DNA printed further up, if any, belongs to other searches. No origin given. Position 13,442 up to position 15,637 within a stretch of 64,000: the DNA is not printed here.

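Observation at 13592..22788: Glycan-synthesis operon: GT-C-like membrane protein plus GDP-fucose and PglF/PglE pathway genes with two unusual members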

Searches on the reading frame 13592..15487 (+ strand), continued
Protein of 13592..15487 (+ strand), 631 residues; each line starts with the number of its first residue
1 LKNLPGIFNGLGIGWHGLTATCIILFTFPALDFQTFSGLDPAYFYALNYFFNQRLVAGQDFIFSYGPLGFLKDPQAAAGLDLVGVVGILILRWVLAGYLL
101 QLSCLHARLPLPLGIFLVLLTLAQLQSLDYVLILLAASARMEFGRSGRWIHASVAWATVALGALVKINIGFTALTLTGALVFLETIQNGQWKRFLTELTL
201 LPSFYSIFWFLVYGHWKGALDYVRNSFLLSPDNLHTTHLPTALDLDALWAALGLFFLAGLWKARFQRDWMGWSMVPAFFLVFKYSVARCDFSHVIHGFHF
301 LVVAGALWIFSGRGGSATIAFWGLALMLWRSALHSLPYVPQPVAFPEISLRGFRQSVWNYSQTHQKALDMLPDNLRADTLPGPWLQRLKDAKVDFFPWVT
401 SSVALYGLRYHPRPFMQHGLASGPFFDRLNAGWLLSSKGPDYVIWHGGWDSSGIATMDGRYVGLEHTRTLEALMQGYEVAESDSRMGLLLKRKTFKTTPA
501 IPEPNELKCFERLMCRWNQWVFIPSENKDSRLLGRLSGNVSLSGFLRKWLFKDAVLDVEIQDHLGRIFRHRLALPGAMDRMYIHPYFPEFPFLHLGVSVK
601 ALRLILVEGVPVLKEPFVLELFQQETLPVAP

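Call 50: search_protein_families(library=ncbifam, proteins=[L009:1456-2538:+, L009:2538-3614:+, L009:3590-4447:+, L012:5588-6667:+, L012:6667-7470:+, L012:7463-8539:+, L013:4286-5317:-, L013:3531-4289:-, L010:10242-10988:+], max_evalue=1e-10)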
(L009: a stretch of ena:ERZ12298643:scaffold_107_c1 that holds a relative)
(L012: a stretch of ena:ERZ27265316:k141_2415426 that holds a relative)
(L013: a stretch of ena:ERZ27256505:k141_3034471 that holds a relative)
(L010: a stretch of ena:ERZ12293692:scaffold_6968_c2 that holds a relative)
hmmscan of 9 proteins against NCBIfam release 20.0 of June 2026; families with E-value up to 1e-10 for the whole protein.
L009:1456-2538:+ (360 aa): 6 families
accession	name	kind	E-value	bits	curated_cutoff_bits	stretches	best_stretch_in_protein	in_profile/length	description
TIGR01181.1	dTDP_gluc_dehyt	equivalog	8.6e-33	113.8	365.1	2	7-131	1-130/321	dTDP-glucose 4,6-dehydratase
TIGR01179.1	galE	equivalog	2.8e-22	79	262.3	1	159-350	129-329/332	UDP-glucose 4-epimerase GalE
NF007490.0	PRK10084.1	subfamily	6.3e-14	51.7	649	1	7-353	2-341/361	dTDP-glucose 4,6-dehydratase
TIGR04180.1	EDH_00030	hypoth_equivalog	6.6e-14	51.7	475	0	158-332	128-295/297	NAD-dependent 4,6-dehydratase LegB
TIGR01746.1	Thioester-redct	subfamily_domain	2.8e-13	49.8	213.35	1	8-314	2-300/371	thioester reductase domain-containing protein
NF007582.0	PRK10217.1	equivalog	7.9e-12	44.9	698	0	7-115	3-113/355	dTDP-glucose 4,6-dehydratase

L009:2538-3614:+ (358 aa): 9 families
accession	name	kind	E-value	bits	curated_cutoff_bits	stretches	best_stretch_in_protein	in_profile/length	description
TIGR01181.1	dTDP_gluc_dehyt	equivalog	3.6e-28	98.6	365.1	2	5-141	3-131/321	dTDP-glucose 4,6-dehydratase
TIGR01179.1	galE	equivalog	2.4e-25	89.1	262.3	1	5-348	3-325/332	UDP-glucose 4-epimerase GalE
NF007582.0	PRK10217.1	equivalog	7e-20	71.4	698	1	2-338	2-304/355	dTDP-glucose 4,6-dehydratase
NF007490.0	PRK10084.1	subfamily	9.8e-20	70.8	649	1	5-326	4-313/361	dTDP-glucose 4,6-dehydratase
NF007956.0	PRK10675.1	subfamily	3.8e-17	62.4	394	1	4-347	3-328/338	UDP-glucose 4-epimerase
TIGR04180.1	EDH_00030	hypoth_equivalog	9.8e-15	54.4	475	0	5-151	2-136/297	NAD-dependent 4,6-dehydratase LegB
TIGR02197.1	heptose_epim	equivalog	2.5e-14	53.2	274.6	0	5-143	2-122/316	ADP-glyceromanno-heptose 6-epimerase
TIGR02622.1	CDP_4_6_dhtase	equivalog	1.3e-11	44.2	278.45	1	5-152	8-146/352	CDP-glucose 4,6-dehydratase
NF043036.1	ErythonDh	equivalog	5.3e-11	42.3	325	0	5-141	4-131/321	D-erythronate dehydrogenase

L009:3590-4447:+ (285 aa): 5 families
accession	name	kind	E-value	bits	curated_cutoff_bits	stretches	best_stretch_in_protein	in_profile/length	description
NF007986.1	PRK10714.1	equivalog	3.9e-19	68.8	529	1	9-223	7-213/316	undecaprenyl-phosphate 4-deoxy-4-formamido-L-arabinose transferase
TIGR04182.1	glyco_TIGR04182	equivalog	3.4e-17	62.8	325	1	10-226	2-207/293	S-layer glycoprotein N-glycosyltransferase AglJ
NF047588.1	GlcsyltransPgfSStrep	equivalog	6.9e-17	61.6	500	1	8-179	1-168/308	glycosyltransferase PgfS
NF041391.1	DPhHxTase_Halo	equivalog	4.8e-15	55.1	375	1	16-226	3-198/213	dolichyl-phosphate hexose transferase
TIGR03937.1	PgaC_IcaA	equivalog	3e-11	42.9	422.3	1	9-101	46-135/407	poly-beta-1,6-N-acetyl-D-glucosamine synthase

L012:5588-6667:+ (359 aa): 8 families
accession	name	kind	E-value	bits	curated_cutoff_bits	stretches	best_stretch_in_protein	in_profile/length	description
TIGR01181.1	dTDP_gluc_dehyt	equivalog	4.9e-29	101.4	365.1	1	4-328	2-292/321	dTDP-glucose 4,6-dehydratase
TIGR01179.1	galE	equivalog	3.7e-28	98.3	262.3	1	4-348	2-325/332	UDP-glucose 4-epimerase GalE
NF007490.0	PRK10084.1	subfamily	1.4e-18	67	649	1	4-285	3-268/361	dTDP-glucose 4,6-dehydratase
NF007582.0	PRK10217.1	equivalog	5.1e-18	65.3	698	0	175-296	154-273/355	dTDP-glucose 4,6-dehydratase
NF007956.0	PRK10675.1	subfamily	2.7e-16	59.6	394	1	3-345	2-326/338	UDP-glucose 4-epimerase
TIGR04180.1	EDH_00030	hypoth_equivalog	1.2e-13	50.8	475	0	4-150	1-135/297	NAD-dependent 4,6-dehydratase LegB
TIGR02622.1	CDP_4_6_dhtase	equivalog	4.5e-13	49.1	278.45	1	3-142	6-136/352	CDP-glucose 4,6-dehydratase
TIGR02197.1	heptose_epim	equivalog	6.1e-12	45.3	274.6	0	4-145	1-124/316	ADP-glyceromanno-heptose 6-epimerase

L012:6667-7470:+ (267 aa): 4 families
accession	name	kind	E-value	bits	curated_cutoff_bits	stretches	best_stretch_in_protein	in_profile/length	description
NF041391.1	DPhHxTase_Halo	equivalog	9.7e-18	63.9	375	1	10-232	4-211/213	dolichyl-phosphate hexose transferase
TIGR04182.1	glyco_TIGR04182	equivalog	1.1e-15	57.9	325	1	4-214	3-202/293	S-layer glycoprotein N-glycosyltransferase AglJ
NF047588.1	GlcsyltransPgfSStrep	equivalog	6e-15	55.2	500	1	1-216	1-208/308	glycosyltransferase PgfS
NF007986.1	PRK10714.1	equivalog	3.3e-13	49.4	529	1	3-214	8-211/316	undecaprenyl-phosphate 4-deoxy-4-formamido-L-arabinose transferase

L012:7463-8539:+ (358 aa): 3 families
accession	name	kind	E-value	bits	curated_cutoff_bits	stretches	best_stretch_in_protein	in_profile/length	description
TIGR01181.1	dTDP_gluc_dehyt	equivalog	2.3e-25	89.4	365.1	1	4-140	1-143/321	dTDP-glucose 4,6-dehydratase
TIGR01179.1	galE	equivalog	7.8e-22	77.5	262.3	1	157-347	131-330/332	UDP-glucose 4-epimerase GalE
NF007490.0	PRK10084.1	subfamily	1.1e-12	47.6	649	1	4-349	2-341/361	dTDP-glucose 4,6-dehydratase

L013:4286-5317:- (343 aa): 2 families
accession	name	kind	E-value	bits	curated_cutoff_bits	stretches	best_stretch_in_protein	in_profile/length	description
TIGR01181.1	dTDP_gluc_dehyt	equivalog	1.1e-27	96.9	365.1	1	158-334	149-315/321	dTDP-glucose 4,6-dehydratase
TIGR01179.1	galE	equivalog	1.1e-21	77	262.3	1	144-333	130-328/332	UDP-glucose 4-epimerase GalE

L013:3531-4289:- (252 aa): 4 families
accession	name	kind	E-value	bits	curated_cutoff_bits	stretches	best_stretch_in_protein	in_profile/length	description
TIGR04182.1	glyco_TIGR04182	equivalog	1.2e-19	70.8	325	1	4-218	3-206/293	S-layer glycoprotein N-glycosyltransferase AglJ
NF007986.1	PRK10714.1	equivalog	8.9e-15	54.5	529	1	2-216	7-213/316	undecaprenyl-phosphate 4-deoxy-4-formamido-L-arabinose transferase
NF047588.1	GlcsyltransPgfSStrep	equivalog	9.1e-15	54.7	500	1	1-216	1-208/308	glycosyltransferase PgfS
NF041391.1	DPhHxTase_Halo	equivalog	4.5e-14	51.9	375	1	10-219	4-198/213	dolichyl-phosphate hexose transferase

L010:10242-10988:+ (248 aa): 8 families
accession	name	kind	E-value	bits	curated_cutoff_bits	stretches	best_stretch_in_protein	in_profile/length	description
TIGR04182.1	glyco_TIGR04182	equivalog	1.6e-23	83.5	325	1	11-240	3-215/293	S-layer glycoprotein N-glycosyltransferase AglJ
NF007482.0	PRK10073.1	equivalog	2.1e-15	56.6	423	1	8-111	6-107/334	glycosyltransferase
NF041391.1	DPhHxTase_Halo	equivalog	5.5e-13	48.4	375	1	14-219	1-187/213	dolichyl-phosphate hexose transferase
NF010496.0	PRK13915.1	equivalog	1.3e-12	47.4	262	1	7-115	30-143/307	glucosyl-3-phosphoglycerate synthase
NF041875.1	EPS_EpsD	equivalog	5e-12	45.9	370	1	10-102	1-92/325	exopolysaccharide biosynthesis glycosyltransferase EpsD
TIGR03937.1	PgaC_IcaA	equivalog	8.7e-12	44.7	422.3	1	9-102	46-138/407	poly-beta-1,6-N-acetyl-D-glucosamine synthase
TIGR04283.1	glyco_like_mftF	equivalog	1.1e-11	44.7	182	1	10-102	1-85/221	TIGR04283 family arsenosugar biosynthesis glycosyltransferase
NF007986.1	PRK10714.1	equivalog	1.3e-11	44.1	529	1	9-225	7-210/316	undecaprenyl-phosphate 4-deoxy-4-formamido-L-arabinose transferase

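Call 51: search_solved_structures(query=L012:5588-6667:+, max_evalue=1e-15)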
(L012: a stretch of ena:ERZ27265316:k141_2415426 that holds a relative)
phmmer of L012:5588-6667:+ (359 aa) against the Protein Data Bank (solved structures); distinct sequences matched with E-value up to 1e-15: 8.
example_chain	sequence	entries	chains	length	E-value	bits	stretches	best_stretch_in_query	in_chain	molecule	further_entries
9rl0_E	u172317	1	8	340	1.1e-37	133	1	4-326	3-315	CDP-tyvelose 2-epimerase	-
1orr_A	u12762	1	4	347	1.8e-34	122.4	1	2-345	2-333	CDP-tyvelose-2-epimerase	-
8du1_A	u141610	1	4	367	2.8e-19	72.5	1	2-281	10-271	dTDP-glucose 4,6-dehydratase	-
6k0i_A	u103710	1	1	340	5.3e-17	65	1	1-335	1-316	UDP-glucose 4-epimerase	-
6k0g_A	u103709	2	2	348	5.8e-17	64.8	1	1-335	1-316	UDP-glucose 4-epimerase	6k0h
3ehe_A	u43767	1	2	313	2e-16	63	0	176-340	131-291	UDP-glucose 4-epimerase (GalE-1)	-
1kep_A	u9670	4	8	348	6.1e-16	61.5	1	80-335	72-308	dTDP-D-glucose 4,6-dehydratase | DTDP-GLUCOSE 4,6-DEHYDRATASE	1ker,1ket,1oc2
4zrm_A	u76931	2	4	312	7.6e-16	61.1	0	4-151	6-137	UDP-glucose 4-epimerase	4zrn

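Call 52: search_solved_structures(query=L012:7463-8539:+, max_evalue=1e-15)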
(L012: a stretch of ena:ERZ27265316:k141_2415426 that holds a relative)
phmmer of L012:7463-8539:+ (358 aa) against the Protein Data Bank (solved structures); distinct sequences matched with E-value up to 1e-15: 5.
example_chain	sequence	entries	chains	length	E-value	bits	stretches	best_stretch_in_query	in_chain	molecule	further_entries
9rl0_E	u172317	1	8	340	2.7e-30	108.9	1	5-343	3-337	CDP-tyvelose 2-epimerase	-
1orr_A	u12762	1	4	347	3.4e-28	102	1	4-343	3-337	CDP-tyvelose-2-epimerase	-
1kep_A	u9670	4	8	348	1.7e-19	73.3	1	4-347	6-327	dTDP-D-glucose 4,6-dehydratase | DTDP-GLUCOSE 4,6-DEHYDRATASE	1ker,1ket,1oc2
1r6d_A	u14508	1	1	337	3.8e-18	68.9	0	4-128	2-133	TDP-glucose-4,6-dehydratase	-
1r66_A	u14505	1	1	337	7e-18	68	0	4-128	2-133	TDP-glucose-4,6-dehydratase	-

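Call 57: predict_structure(alignment_id=A3)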
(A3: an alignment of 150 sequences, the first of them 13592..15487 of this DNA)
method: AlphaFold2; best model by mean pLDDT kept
length: 631 residues; sequences in the alignment: 150
mean_pLDDT: 92.9   pTM: 0.93
mean pLDDT of the five models: 92.9, 92.7, 92.5, 92.2, 92.1
residues with pLDDT >= 90: 539; 70-90: 65; 50-70: 16; < 50: 11
segments of 3 or more residues with pLDDT < 50: 1-8, 629-631
pLDDT, mean of each block of 10 residues (from residue 1): 46 78 97 95 97 98 98 98 98 97 87 92 94 98 95 98 98 97 95 96 98 98 97 96 97 95 90 95 96 96 95 90 96 93 86 98 98 96 96 93 96 95 96 96 87 89 94 93 92 75 90 98 87 96 97 98 97 96 93 82 98 98 70 40
secondary structure, 60 per line:
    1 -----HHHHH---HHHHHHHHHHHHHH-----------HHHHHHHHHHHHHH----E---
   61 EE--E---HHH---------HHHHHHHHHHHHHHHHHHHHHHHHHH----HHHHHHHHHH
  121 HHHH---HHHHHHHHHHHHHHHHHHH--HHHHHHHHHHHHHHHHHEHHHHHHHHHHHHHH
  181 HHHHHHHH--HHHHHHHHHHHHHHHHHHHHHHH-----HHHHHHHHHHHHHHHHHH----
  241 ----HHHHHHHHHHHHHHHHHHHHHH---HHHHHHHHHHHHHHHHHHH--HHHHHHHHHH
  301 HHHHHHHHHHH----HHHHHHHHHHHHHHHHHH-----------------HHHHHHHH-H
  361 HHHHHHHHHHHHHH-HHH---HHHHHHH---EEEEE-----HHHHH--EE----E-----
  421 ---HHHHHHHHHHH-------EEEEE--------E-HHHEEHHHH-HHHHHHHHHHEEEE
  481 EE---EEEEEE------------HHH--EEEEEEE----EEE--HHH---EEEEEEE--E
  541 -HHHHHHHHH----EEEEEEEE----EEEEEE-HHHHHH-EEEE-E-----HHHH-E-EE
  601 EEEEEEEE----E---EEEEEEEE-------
elements in order: H6-10 H14-27 H39-52 H81-106 H111-124 H128-146 H149-165 H167-188 H191-213 H219-236 H245-266 H270-288 H291-311 H316-333 H351-358 H360-374 H382-388 E392-396 H402-406 H424-434 E442-446 H462-465 H467-476 E477-482 E486-491 E509-515 E520-522 E531-537 H542-550 E555-562 E567-572 H574-579 E581-584 H592-595 E599-608 E617-624
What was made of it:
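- On GT-C fold glycosyltransferases (structural class): The AF2 model (pLDDT 92.9) has 11 TM helices and EL1 at residues 28-80 with a helix at 39-52 (call 57).
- The model from 150 sequences has pLDDT 92.9 and pTM 0.93, with 11 TM helices, a helical EL1 and a beta-rich C-terminus (call 57).
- Tried and rejected: It was replaced by the 150-sequence model (call 57).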

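Call 74: find_related_loci(query=A5, collection=metagenome_contigs, flank=6000)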
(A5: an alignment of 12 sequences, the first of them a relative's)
Query A5 (780 aa) in metagenome_contigs; peptide patterns used: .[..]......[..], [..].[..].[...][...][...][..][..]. (x = any residue, [..] = any of these).
600 stretches matched a pattern (row limit reached: there are more); 389 encode a relative of the query (tblastn E <= 1e-3); the best 80 are kept; 79 distinct loci.
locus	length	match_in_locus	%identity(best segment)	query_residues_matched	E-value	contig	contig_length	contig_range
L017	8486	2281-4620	100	1-780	0e+0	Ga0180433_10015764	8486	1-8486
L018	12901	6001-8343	54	1-776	0e+0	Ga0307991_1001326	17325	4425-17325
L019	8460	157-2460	42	7-774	3e-165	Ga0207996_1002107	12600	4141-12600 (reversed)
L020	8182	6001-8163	43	7-727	1e-160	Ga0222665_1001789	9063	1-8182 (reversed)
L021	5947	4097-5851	36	10-595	1e-108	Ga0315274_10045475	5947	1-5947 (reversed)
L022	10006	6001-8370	30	6-777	7e-108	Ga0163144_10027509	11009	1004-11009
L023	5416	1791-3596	33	14-613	2e-103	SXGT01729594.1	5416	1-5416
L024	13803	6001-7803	32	7-611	7e-101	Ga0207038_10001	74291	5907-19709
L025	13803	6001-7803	32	7-611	7e-101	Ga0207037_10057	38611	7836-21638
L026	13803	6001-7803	33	7-611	2e-100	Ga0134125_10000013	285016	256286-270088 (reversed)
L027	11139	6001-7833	32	13-613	3e-98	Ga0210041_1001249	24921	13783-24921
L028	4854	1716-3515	33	10-610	4e-94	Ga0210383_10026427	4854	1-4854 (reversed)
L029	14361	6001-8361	36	16-780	6e-139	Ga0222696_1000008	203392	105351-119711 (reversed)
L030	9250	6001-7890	33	8-611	3e-88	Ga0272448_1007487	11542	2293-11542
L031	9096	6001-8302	33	25-776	1e-102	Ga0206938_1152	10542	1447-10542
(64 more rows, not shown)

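Call 81: search_protein_families(library=pfam, alignment_id=A6, max_evalue=0.00001)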
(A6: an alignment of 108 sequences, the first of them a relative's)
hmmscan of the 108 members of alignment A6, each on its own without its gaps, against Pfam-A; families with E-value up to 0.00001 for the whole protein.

A. member 1, L018:3707-5758:- (683 aa): 0 families

B. families by the number of members that match (of 108 scanned): 97 families (the first 25 are shown)
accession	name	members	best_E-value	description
PF00535.33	Glycos_transf_2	11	4.5e-25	Glycosyl transferase family 2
PF13489.12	Methyltransf_23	8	7.2e-15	Methyltransferase domain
PF08241.18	Methyltransf_11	8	4.1e-13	Methyltransferase domain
PF13649.12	Methyltransf_25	8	5.1e-12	Methyltransferase domain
PF08242.18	Methyltransf_12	7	3.2e-10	Methyltransferase domain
PF01370.27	Epimerase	6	1.2e-59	NAD dependent epimerase/dehydratase family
PF16363.11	GDP_Man_Dehyd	6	1.6e-47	GDP-mannose 4,6 dehydratase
PF13641.12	Glyco_tranf_2_3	5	3.8e-15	Glycosyltransferase like family 2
PF00534.26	Glycos_transf_1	4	1.5e-33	Glycosyl transferases group 1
PF13692.12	Glyco_trans_1_4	4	7.2e-30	Glycosyl transferases group 1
PF01073.25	3Beta_HSD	4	5.5e-27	3-beta hydroxysteroid dehydrogenase/isomerase family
PF02719.21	Polysacc_synt_2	4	6.5e-17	Polysaccharide biosynthesis protein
PF04321.23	RmlD_sub_bind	4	2.2e-14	RmlD substrate binding domain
PF13847.12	Methyltransf_31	4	3.6e-13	Methyltransferase domain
PF07993.18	NAD_binding_4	4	1.2e-10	Male sterility protein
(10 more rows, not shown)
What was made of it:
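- GT2 is the commonest Pfam family among 108 immediate neighbours, followed by methyltransferases, SDR epimerases and GT1 (call 81). The neighbourhood is also enriched in glycan genes (call 81).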
